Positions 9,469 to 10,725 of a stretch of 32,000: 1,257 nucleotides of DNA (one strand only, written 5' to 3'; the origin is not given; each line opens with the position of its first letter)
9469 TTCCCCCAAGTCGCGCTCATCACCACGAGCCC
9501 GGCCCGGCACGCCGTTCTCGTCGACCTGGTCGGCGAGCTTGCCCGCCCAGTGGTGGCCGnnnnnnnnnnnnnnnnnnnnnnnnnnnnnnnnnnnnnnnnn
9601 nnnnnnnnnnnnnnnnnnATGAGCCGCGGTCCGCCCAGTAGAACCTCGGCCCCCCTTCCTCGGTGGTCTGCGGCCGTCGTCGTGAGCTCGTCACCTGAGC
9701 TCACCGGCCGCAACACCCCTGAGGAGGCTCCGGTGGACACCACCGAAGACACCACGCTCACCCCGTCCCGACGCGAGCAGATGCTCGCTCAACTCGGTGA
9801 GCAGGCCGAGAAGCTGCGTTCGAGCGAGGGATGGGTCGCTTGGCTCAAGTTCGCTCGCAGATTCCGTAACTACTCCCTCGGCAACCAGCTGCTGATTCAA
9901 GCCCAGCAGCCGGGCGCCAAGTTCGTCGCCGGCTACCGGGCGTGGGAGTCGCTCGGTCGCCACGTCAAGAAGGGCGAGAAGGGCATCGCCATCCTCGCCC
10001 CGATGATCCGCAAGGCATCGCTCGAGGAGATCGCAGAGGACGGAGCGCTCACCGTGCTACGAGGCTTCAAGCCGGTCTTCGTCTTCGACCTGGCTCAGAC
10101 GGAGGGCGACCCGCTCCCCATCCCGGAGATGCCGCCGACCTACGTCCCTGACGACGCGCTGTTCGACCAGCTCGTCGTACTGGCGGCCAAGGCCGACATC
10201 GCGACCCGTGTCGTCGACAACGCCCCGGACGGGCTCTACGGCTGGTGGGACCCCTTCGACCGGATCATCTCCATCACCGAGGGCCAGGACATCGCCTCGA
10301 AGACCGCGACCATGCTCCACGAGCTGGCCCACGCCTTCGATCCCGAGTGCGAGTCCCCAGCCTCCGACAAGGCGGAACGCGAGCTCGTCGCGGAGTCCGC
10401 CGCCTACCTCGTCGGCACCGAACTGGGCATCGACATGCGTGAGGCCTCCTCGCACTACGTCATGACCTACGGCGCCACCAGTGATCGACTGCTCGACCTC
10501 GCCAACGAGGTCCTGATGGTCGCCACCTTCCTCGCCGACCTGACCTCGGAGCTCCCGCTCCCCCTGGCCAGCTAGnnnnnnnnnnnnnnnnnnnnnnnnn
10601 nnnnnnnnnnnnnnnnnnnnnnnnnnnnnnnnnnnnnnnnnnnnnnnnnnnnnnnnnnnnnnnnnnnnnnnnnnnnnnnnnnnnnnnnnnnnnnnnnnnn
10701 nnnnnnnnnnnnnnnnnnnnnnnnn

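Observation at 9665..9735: Covarying bipartite stem-loop conserved in the 5' leaders of both ArdC-like genes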

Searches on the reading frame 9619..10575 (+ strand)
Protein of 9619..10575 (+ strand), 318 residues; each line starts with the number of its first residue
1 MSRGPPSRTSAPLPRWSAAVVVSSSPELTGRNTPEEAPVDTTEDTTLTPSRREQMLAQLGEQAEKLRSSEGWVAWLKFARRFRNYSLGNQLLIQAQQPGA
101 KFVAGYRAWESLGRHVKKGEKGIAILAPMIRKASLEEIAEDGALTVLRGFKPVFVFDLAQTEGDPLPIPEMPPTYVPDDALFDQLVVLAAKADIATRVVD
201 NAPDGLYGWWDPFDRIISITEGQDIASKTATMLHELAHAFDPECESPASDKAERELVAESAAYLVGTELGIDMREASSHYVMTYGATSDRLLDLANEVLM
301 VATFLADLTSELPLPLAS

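Call 8: search_protein_families(library=pfam, proteins=[window:9619-10575:+], max_evalue=0.01)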
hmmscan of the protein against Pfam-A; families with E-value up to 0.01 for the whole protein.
window:9619-10575:+ (318 aa): 2 families
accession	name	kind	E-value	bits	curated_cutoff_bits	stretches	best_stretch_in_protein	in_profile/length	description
PF08401.16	ArdcN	-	8.8e-11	42.5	22.6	1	53-127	5-90/123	N-terminal domain of anti-restriction factor ArdC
PF20573.4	DUF6782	-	0.009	15.7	27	0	189-239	51-101/241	Putative metallopeptidase family (DUF6782)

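Call 10: find_homologous_proteins(query=window:9733-10575:+, max_evalue=0.00001)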
Query window:9733-10575:+ (280 aa): 2513 proteins with E <= 0.00001 among 4961 candidates; the best 120 are listed.
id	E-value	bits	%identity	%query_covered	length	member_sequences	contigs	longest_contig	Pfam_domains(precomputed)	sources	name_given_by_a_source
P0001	1.2e-177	607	97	100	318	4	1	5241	PF08401.17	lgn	-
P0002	3.7e-154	530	85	100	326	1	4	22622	PF08401.17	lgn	-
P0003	6.9e-146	503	80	100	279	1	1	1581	PF08401.17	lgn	-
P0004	6.1e-108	378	63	98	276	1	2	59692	PF08401.17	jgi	jgi:antirestriction protein ArdC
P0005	5.0e-106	372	62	98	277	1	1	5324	PF08401.17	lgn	-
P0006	8.6e-83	296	52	97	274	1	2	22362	PF08401.17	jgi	jgi:antirestriction protein ArdC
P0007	2.7e-81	291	55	95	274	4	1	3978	PF08401.17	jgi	jgi:antirestriction protein ArdC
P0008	1.7e-80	288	53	97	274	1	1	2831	PF08401.17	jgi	jgi:antirestriction protein ArdC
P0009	4.4e-79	284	52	97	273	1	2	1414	PF08401.17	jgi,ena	-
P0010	2.7e-78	281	52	95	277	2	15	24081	PF08401.17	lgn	-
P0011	9.6e-78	279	53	94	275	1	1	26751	PF08401.17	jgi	jgi:antirestriction protein ArdC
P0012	1.1e-77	279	52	99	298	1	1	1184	PF08401.17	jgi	jgi:antirestriction protein ArdC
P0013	3.2e-76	274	52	99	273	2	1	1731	PF08401.17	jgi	-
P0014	1.4e-75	272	53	95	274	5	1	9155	PF08401.17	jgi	jgi:antirestriction protein ArdC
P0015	6.9e-75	270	52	96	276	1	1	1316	PF08401.17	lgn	-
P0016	6.2e-74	267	51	97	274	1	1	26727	PF08401.17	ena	-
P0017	2.4e-73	265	51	97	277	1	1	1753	PF08401.17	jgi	jgi:antirestriction protein ArdC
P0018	2.1e-72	262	51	92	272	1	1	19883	PF08401.17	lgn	-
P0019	6.0e-72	260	52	94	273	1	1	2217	PF08401.17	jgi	jgi:hypothetical protein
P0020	3.5e-71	258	52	92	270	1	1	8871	PF08401.17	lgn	-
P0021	5.8e-71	257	51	94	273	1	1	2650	PF08401.17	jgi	-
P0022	6.4e-71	257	52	93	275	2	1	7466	PF08401.17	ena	-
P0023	2.8e-70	255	51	90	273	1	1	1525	PF08401.17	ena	-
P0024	4.2e-70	254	49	93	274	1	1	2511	PF08401.17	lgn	-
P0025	7.4e-70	253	47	100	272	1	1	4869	PF08401.17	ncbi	-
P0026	1.0e-69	253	50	95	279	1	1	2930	PF08401.17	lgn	-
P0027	2.4e-69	252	48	96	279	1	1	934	PF08401.17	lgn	-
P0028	4.6e-69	251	48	97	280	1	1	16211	PF08401.17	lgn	-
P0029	6.0e-69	250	48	98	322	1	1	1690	PF08401.17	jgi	jgi:antirestriction protein ArdC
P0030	4.5e-68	248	50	89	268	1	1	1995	PF08401.17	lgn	-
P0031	2.0e-67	245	50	93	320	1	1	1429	PF08401.17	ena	-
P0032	2.3e-67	245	49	93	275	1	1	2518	PF08401.17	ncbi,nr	ncbi:MAG: hypothetical protein JOZ99_02895 [Actinobacteria bacterium]|nr:hypothetical protein [Actin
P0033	4.0e-67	244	47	93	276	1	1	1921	PF08401.17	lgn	-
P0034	1.3e-66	243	47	96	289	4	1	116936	PF08401.17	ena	-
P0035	8.6e-66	240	46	97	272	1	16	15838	PF08401.17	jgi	jgi:hypothetical protein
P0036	3.2e-65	238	49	91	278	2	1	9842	PF08401.17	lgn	-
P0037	5.6e-65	237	46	96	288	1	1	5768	PF08401.17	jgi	jgi:antirestriction protein ArdC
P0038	6.4e-65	237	49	89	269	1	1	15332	PF08401.17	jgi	-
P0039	6.5e-64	234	47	95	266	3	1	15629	PF08401.17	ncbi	-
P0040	1.4e-63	233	48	86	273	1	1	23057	PF08401.17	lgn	-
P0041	1.4e-63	233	48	93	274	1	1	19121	PF08401.17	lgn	-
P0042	3.9e-63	231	48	92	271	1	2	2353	PF08401.17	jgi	jgi:antirestriction protein ArdC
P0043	6.5e-63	231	45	89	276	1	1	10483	PF08401.17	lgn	-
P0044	6.7e-63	231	48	92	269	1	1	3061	PF08401.17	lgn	-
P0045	9.8e-63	230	47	91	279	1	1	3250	PF08401.17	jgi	jgi:antirestriction protein ArdC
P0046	1.0e-62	230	48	89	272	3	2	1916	PF08401.17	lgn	-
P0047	3.3e-62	228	46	96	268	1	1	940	PF08401.17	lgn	-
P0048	1.4e-61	226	48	89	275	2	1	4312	PF08401.17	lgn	-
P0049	2.1e-61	226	44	98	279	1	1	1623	PF08401.17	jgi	jgi:antirestriction protein ArdC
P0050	5.3e-61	224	49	88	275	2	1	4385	PF08401.17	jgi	-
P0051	7.8e-61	224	47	90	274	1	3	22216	PF08401.17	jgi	jgi:antirestriction protein ArdC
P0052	1.7e-60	223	45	98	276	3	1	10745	PF08401.17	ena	-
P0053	3.3e-60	222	46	91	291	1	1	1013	PF08401.17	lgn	-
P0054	4.2e-60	221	44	96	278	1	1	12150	PF08401.17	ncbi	-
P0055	1.5e-58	216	44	96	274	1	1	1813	PF08401.17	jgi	jgi:antirestriction protein ArdC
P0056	2.3e-58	216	44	95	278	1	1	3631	PF08401.17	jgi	jgi:antirestriction protein ArdC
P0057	2.5e-58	216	49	84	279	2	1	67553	PF08401.17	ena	-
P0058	3.4e-58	215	45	95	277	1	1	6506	PF08401.17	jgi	jgi:antirestriction protein ArdC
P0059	7.2e-58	214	42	94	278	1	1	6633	PF08401.17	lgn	-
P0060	9.1e-58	214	48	84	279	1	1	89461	PF08401.17,PF18818.8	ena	-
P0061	1.7e-57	213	51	82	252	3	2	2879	PF08401.17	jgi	jgi:antirestriction protein ArdC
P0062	5.7e-57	211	44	96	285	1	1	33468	PF08401.17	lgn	-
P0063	1.0e-56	210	48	88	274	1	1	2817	PF08401.17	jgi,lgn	-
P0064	1.1e-56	210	45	92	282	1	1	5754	PF08401.17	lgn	-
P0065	2.1e-56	209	41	94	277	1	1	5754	PF08401.17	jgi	jgi:antirestriction protein ArdC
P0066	3.3e-56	209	43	90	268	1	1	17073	PF08401.17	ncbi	-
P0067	5.5e-56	208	48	84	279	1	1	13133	PF08401.17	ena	-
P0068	8.6e-56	207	44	92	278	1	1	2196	PF08401.17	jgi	jgi:antirestriction protein ArdC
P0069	5.0e-55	205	50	79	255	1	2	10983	PF08401.17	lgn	-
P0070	1.3e-54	203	43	91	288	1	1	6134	PF08401.17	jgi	jgi:hypothetical protein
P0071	7.2e-54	201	43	92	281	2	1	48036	PF08401.17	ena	-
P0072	7.9e-54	201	46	87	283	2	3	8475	PF08401.17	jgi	jgi:antirestriction protein ArdC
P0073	1.1e-53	200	44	95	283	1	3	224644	PF08401.17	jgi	jgi:antirestriction protein ArdC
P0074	5.0e-53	198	42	92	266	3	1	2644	PF08401.17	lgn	-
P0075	5.3e-53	198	42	92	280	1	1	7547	PF08401.17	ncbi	-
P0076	2.0e-52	196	44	98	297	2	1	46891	PF08401.17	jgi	-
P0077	2.9e-52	196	46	84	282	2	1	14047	PF08401.17,PF18818.8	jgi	jgi:antirestriction protein ArdC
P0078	4.7e-50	189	43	96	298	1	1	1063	PF08401.17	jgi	jgi:antirestriction protein ArdC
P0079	1.3e-49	187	42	93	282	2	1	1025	PF08401.17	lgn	-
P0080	5.6e-49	185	41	90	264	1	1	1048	PF08401.17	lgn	-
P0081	1.1e-48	184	44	88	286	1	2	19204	PF08401.17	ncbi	-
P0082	3.4e-48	182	42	94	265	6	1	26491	PF08401.17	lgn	-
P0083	6.5e-47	178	45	94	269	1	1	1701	PF08401.17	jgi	jgi:hypothetical protein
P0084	1.2e-46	177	59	53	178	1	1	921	PF08401.17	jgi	jgi:hypothetical protein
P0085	2.3e-46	176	40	93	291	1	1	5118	PF08401.17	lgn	-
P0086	1.7e-45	174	44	77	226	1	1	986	PF08401.17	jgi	jgi:antirestriction protein ArdC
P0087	5.9e-45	172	46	79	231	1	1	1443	PF08401.17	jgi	jgi:antirestriction protein ArdC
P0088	5.6e-44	169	37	91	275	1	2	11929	PF08401.17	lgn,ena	-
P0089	1.6e-43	167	43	80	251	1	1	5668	PF08401.17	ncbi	-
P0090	1.2e-42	164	39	86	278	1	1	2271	PF08401.17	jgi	jgi:antirestriction protein ArdC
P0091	1.5e-42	164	41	86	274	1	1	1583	PF08401.17,PF06114.20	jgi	jgi:antirestriction protein ArdC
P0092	4.6e-42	162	42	85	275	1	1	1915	PF08401.17,PF20573.5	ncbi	-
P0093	8.2e-42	161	42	86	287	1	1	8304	PF08401.17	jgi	jgi:hypothetical protein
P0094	2.1e-41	160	42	85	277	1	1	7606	PF08401.17,PF06114.20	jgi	jgi:antirestriction protein ArdC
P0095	1.1e-40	158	38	86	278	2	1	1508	PF08401.17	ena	-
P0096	1.9e-40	157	38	86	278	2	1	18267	PF08401.17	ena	-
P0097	3.4e-40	156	37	89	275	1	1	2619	PF08401.17,PF06114.20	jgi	jgi:antirestriction protein ArdC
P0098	3.9e-40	156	38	100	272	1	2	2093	PF08401.17,PF06114.20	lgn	-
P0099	5.0e-40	156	39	90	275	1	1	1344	PF08401.17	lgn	-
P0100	5.7e-40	155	40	90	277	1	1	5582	PF08401.17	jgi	jgi:N-terminal domain of anti-restriction factor ArdC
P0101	1.3e-39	154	38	86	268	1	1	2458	PF08401.17,PF20573.5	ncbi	-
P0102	1.4e-39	154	38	85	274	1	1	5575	PF08401.17,PF06114.20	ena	-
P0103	2.1e-39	154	40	86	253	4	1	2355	PF08401.17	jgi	jgi:antirestriction protein ArdC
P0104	2.5e-39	153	40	85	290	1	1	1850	PF08401.17,PF06114.20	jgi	-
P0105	2.7e-39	153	38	93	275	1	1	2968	PF08401.17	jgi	jgi:antirestriction protein ArdC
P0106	5.6e-39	152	40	83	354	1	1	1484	PF08401.17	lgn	-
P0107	6.6e-39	152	42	86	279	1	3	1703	PF08401.17,PF06114.20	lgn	-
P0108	6.6e-39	152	38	97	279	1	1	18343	PF08401.17,PF06114.20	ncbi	-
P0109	7.7e-39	152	36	97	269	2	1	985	PF08401.17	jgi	jgi:antirestriction protein ArdC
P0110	8.0e-39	152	43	84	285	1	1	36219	PF08401.17,PF06114.20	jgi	-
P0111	8.7e-39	152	41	85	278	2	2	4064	PF08401.17,PF06114.20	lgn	-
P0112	1.2e-38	151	39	93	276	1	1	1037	PF08401.17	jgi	-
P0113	1.8e-38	151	38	96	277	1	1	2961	PF08401.17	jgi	jgi:N-terminal domain of anti-restriction factor ArdC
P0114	2.3e-38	150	41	76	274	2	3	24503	PF08401.17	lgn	-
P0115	3.5e-38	150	40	91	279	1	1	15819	PF08401.17,PF20573.5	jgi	jgi:antirestriction protein ArdC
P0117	5.7e-38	149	41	81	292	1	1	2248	PF08401.17,PF20573.5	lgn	-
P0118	5.9e-38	149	39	93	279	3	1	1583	PF08401.17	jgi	jgi:antirestriction protein ArdC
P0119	6.2e-38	149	40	88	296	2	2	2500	PF08401.17,PF06114.20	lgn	-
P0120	6.5e-38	149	39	85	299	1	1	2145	PF08401.17,PF20573.5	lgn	-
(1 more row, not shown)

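Call 12: find_encoding_contigs(protein=P0002, flank=4000, max_places=4)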
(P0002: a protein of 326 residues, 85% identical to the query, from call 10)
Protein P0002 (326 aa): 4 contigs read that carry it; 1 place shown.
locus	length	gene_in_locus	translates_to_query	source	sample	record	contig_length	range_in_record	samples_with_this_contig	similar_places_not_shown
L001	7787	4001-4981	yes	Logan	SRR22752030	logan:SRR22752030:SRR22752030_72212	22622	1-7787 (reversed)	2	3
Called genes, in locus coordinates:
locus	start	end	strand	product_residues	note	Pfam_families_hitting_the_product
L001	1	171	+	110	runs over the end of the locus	-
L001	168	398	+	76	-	-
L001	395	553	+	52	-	-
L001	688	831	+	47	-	-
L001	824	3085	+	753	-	-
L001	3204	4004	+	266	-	PF13814:Replic_Relax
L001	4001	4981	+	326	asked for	PF08401:ArdcN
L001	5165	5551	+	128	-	PF13560:HTH_31, PF01381:HTH_3, PF12844:HTH_19 (weak), PF13413:HTH_25 (weak), PF13443:HTH_26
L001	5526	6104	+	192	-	PF06114:Peptidase_M78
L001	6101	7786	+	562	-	?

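Call 13: find_encoding_contigs(protein=P0004, flank=4000, max_places=3)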
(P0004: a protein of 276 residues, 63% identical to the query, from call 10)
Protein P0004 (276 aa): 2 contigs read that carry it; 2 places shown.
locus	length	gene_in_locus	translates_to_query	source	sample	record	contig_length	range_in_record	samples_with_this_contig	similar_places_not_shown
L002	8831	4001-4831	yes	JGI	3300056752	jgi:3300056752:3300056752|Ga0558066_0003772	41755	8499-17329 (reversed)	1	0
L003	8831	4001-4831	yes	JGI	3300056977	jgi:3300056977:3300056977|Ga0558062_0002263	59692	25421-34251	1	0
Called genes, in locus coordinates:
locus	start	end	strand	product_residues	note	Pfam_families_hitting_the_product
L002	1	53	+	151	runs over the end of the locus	-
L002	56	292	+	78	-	-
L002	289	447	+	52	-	-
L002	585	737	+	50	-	-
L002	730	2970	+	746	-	-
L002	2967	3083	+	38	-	-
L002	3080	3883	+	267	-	PF13814:Replic_Relax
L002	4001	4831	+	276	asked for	PF08401:ArdcN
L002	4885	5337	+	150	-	PF13560:HTH_31, PF01381:HTH_3, PF13443:HTH_26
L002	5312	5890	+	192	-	PF06114:Peptidase_M78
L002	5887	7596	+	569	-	PF00239:Resolvase, PF07508:Recombinase, PF13408:Zn_ribbon_recom (weak)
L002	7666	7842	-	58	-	-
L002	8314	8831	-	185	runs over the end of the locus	-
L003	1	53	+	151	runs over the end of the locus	-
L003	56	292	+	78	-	-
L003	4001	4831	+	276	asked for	PF08401:ArdcN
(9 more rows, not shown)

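Call 14: find_encoding_contigs(protein=P0006, flank=4000, max_places=3)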
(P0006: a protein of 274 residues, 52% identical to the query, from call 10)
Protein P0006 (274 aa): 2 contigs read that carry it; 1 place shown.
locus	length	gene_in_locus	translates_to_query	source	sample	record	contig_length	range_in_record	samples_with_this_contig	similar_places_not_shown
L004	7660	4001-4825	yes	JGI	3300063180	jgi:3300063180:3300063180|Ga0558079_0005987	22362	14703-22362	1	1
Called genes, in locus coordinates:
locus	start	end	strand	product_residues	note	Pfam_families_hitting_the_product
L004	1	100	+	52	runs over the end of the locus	-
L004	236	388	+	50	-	-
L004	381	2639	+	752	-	-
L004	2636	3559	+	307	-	PF13814:Replic_Relax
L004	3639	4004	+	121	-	-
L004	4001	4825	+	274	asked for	PF08401:ArdcN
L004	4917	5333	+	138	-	PF13560:HTH_31, PF01381:HTH_3, PF12844:HTH_19 (weak), PF13413:HTH_25 (weak), PF13443:HTH_26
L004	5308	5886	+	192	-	PF06114:Peptidase_M78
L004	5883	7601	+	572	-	PF00239:Resolvase, PF07508:Recombinase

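Call 19: find_encoding_contigs(protein=P0010, flank=4000, max_places=6)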
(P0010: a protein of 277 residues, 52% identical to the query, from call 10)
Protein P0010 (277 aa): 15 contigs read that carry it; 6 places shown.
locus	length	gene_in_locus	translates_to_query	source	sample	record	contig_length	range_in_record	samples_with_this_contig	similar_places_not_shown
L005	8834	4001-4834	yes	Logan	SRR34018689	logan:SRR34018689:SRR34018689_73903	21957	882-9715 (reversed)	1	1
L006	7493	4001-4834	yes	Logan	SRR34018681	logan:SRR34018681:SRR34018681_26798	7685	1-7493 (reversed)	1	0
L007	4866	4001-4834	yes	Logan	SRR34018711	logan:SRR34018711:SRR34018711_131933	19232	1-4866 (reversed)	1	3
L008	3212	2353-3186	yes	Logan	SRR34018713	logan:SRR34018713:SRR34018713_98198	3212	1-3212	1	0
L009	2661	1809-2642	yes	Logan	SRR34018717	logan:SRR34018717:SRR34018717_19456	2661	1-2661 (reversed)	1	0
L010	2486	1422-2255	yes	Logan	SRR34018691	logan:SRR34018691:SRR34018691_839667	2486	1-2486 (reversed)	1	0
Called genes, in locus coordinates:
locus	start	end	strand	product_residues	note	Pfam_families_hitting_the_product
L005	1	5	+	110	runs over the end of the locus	-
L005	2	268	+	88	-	-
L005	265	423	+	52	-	-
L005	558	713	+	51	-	-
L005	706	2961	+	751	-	-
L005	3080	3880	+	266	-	PF13814:Replic_Relax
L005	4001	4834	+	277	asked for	PF08401:ArdcN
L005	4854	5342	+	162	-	PF12844:HTH_19, PF13560:HTH_31, PF01381:HTH_3, PF13413:HTH_25 (weak), PF13443:HTH_26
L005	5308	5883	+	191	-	PF06114:Peptidase_M78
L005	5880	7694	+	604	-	PF00239:Resolvase, PF07508:Recombinase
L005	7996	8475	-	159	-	PF01668:SmpB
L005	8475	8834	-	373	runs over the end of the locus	PF00595:PDZ, PF13180:PDZ_2, PF17820:PDZ_6, PF03572:Peptidase_S41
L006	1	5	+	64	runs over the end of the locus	?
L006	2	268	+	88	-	-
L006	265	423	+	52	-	-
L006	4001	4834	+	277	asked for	PF08401:ArdcN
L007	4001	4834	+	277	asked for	PF08401:ArdcN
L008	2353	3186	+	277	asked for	PF08401:ArdcN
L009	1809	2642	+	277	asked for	PF08401:ArdcN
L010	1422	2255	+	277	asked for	PF08401:ArdcN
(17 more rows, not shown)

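Call 20: find_encoding_contigs(protein=P0034, flank=4000, max_places=2)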
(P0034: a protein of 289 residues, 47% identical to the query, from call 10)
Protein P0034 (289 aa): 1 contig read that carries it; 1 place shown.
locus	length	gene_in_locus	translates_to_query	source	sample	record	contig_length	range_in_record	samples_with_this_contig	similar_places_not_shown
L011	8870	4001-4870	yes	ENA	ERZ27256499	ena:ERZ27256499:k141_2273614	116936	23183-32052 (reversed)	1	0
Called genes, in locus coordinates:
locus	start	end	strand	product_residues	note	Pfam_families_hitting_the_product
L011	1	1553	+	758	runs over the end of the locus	PF26449:DUF8128, PF10412:TrwB_AAD_bind (faint)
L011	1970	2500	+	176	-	PF13814:Replic_Relax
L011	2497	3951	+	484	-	PF00239:Resolvase, PF07508:Recombinase, PF13408:Zn_ribbon_recom (weak)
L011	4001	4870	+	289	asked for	PF08401:ArdcN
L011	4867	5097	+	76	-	-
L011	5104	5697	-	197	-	-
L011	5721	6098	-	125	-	PF00072:Response_reg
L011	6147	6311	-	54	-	-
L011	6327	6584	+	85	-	-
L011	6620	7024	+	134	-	PF00072:Response_reg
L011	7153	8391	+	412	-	PF13458:Peripla_BP_6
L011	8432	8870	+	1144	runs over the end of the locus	PF02653:BPD_transp_2, PF13476:AAA_23 (faint), PF00005:ABC_tran, PF02463:SMC_N (faint), PF13304:AAA_21 (faint), PF13555:AAA_29 (faint), PF12399:BCA_ABC_TP_C (weak), PF00005:ABC_tran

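Call 25: find_related_loci(query=A1, collection=genome_contigs, flank=3000)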
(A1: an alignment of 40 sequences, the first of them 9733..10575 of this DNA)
Query A1 (280 aa) in genome_contigs; peptide patterns used: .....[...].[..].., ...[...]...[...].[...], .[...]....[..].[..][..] (x = any residue, [..] = any of these).
600 stretches matched a pattern (row limit reached: there are more); 570 encode a relative of the query (tblastn E <= 1e-3); the best 80 are kept; 80 distinct loci.
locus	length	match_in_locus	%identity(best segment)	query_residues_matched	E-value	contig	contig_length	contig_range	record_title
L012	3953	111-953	36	13-277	4e-41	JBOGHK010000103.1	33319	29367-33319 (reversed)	MAG: Acidimicrobiales bacterium isolate M3-S_metawrap_bin.105 k127_3754112, whole genome shotgun sequence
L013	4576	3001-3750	41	3-252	1e-38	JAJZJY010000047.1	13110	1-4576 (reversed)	MAG: Actinomycetes bacterium isolate LSA5.bin83 NODE_7072_length_13110_cov_1.419703, whole genome shotgun sequence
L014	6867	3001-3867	34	15-266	2e-38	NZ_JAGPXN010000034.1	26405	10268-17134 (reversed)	Micromonospora sp. C31 C31_contig_34, whole genome shotgun sequence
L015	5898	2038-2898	34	13-261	7e-38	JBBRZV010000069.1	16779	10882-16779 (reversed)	MAG: Actinomycetales bacterium isolate metawrap_la5_9 metawrap_la5_9_K_1497640_L_16779_cov_19.0000, whole genome shotgun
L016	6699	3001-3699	34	17-251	4e-38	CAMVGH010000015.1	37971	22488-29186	MAG TPA_asm: uncultured Clostridia bacterium isolate SRR8387719_bin.40_metaWRAP_v1.3_MAG genome assembly, contig: ERZ142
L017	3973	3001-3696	40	1-246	6e-38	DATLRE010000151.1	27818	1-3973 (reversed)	MAG TPA_asm: Acidimicrobiales bacterium isolate SMAG_U13896 k141_504887, whole genome shotgun sequence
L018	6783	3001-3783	33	19-276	9e-38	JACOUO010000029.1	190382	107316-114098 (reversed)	MAG: Deltaproteobacteria bacterium isolate NC_groundwater_74_Ag_B-0.1um_47_27 GD18-4_B1_scaffold_1680759, whole genome s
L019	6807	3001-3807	34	9-261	3e-37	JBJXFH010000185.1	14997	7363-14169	MAG: Acidimicrobiales bacterium isolate F1F2.bin.495 k127_2802681, whole genome shotgun sequence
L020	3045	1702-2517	36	6-261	2e-37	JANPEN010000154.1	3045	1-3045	MAG: Acidimicrobiia bacterium isolate VAR_78_metabat_23 VAR_78_k141_3861208, whole genome shotgun sequence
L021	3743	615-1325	35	15-246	5e-37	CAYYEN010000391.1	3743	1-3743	MAG TPA_asm: uncultured Spirochaetaceae bacterium isolate binchicken_co153_445 genome assembly, contig: NODE_44424_lengt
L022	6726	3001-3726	36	15-248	5e-37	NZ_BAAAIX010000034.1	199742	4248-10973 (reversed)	Luteococcus peritonei strain JCM 11685 sequence34, whole genome shotgun sequence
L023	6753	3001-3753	35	14-254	8e-37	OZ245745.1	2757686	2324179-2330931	MAG: Phycisphaerales bacterium isolate fccd470e-fc96-481b-ba86-ba04963221aa genome assembly, chromosome: 1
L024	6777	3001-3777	35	15-261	6e-37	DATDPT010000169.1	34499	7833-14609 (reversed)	MAG TPA_asm: Acidimicrobiia bacterium isolate SMAG_U7928 k141_1992769, whole genome shotgun sequence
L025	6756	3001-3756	38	3-251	7e-37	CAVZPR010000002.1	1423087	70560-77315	MAG: Candidatus Dormibacteraeota bacterium isolate MFD09603.bin.2.40 genome assembly, contig: contig_18431, whole genome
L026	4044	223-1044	36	1-261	8e-37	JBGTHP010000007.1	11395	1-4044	MAG: Acidimicrobiia bacterium isolate JTS-RE241 k141_12037597, whole genome shotgun sequence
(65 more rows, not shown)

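Call 56: find_encoding_contigs(protein=P0011, flank=3000, max_places=2)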
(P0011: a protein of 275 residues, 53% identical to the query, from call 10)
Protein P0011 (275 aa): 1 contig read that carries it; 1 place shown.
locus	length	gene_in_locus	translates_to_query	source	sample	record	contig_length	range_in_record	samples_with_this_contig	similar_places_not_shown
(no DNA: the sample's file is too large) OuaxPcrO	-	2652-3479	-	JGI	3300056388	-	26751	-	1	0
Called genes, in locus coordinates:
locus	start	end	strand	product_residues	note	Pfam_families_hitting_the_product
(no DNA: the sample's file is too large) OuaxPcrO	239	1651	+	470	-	PF02534:T4SS-DNA_transf (faint), PF10412:TrwB_AAD_bind (faint)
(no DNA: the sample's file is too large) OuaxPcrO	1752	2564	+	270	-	PF13814:Replic_Relax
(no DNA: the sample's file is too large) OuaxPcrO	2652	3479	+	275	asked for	PF08401:ArdcN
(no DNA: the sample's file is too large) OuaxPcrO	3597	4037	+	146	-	-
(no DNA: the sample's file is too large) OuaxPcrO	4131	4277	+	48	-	-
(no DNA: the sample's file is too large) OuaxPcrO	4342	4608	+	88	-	PF12728:HTH_17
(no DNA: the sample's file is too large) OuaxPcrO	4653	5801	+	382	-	PF14659:Phage_int_SAM_3 (weak), PF00589:Phage_integrase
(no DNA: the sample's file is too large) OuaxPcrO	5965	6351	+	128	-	PF12844:HTH_19 (weak), PF13560:HTH_31, PF01381:HTH_3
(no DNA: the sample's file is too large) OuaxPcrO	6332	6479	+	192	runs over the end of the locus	PF06114:Peptidase_M78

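Call 57: find_encoding_contigs(protein=P0016, flank=3000, max_places=2)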
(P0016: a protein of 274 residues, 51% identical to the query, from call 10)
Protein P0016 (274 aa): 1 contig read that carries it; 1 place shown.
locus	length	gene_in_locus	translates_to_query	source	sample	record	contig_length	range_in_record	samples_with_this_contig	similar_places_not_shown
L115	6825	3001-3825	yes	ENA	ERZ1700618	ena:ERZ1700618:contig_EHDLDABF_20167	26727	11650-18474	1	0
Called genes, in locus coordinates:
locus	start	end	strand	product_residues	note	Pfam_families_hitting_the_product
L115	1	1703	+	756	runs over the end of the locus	PF01935:DUF87 (faint), PF02534:T4SS-DNA_transf (faint)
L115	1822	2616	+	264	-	PF13814:Replic_Relax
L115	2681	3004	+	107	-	-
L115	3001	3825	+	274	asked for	PF08401:ArdcN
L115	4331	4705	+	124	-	PF07110:EthD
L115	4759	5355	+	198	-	PF13577:SnoaL_4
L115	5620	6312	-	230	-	PF09339:HTH_IclR, PF01614:IclR_C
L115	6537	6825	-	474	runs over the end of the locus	PF01321:Creatinase_N, PF00557:Peptidase_M24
